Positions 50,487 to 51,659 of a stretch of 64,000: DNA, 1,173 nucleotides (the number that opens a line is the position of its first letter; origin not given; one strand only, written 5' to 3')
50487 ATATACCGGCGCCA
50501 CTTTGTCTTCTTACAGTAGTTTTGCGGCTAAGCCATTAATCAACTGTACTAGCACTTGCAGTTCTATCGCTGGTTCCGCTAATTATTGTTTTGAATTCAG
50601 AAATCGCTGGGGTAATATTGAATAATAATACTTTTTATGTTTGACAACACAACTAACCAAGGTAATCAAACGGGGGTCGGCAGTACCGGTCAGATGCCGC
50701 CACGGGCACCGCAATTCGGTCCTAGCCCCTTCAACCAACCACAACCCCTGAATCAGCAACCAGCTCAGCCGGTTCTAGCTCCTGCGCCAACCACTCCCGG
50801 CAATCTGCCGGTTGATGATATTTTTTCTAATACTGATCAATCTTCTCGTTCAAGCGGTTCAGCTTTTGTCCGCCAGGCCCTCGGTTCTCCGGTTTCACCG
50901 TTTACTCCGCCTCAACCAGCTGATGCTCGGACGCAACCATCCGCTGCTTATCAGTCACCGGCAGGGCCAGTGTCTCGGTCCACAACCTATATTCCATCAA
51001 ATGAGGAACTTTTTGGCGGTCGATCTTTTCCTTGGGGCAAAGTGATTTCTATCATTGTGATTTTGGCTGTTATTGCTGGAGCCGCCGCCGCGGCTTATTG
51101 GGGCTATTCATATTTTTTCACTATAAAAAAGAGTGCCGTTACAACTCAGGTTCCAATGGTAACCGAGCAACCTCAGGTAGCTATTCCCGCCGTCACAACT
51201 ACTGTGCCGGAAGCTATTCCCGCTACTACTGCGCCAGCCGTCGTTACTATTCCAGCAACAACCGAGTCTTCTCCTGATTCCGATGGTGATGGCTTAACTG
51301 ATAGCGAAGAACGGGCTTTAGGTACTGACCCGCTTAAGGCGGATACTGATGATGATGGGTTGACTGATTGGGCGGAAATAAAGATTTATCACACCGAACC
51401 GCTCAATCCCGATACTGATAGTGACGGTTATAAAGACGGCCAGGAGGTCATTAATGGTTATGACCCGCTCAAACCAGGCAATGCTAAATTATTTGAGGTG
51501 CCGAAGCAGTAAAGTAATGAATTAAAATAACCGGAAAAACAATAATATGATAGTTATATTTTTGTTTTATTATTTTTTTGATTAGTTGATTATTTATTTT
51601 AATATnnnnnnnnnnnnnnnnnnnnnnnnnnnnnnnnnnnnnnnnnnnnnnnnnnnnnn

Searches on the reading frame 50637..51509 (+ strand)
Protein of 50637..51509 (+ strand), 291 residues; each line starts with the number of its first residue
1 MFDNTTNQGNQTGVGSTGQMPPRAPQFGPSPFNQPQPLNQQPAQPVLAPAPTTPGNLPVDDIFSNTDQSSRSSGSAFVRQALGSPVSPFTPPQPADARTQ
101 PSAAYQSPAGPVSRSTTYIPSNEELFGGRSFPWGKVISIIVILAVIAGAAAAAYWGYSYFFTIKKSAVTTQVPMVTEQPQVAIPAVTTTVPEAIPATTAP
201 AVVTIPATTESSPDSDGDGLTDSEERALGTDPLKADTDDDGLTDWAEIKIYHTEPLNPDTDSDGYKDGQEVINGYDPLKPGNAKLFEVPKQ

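Call 74: search_protein_families(library=pfam, proteins=[window:50637-51509:+], max_evalue=0.001)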
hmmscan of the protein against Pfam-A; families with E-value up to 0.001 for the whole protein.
window:50637-51509:+ (291 aa): 1 family
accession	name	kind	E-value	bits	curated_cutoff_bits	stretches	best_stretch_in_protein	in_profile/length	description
PF18884.5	TSP3_bac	-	1.6e-20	73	25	2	214-235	1-22/22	Bacterial TSP3 repeat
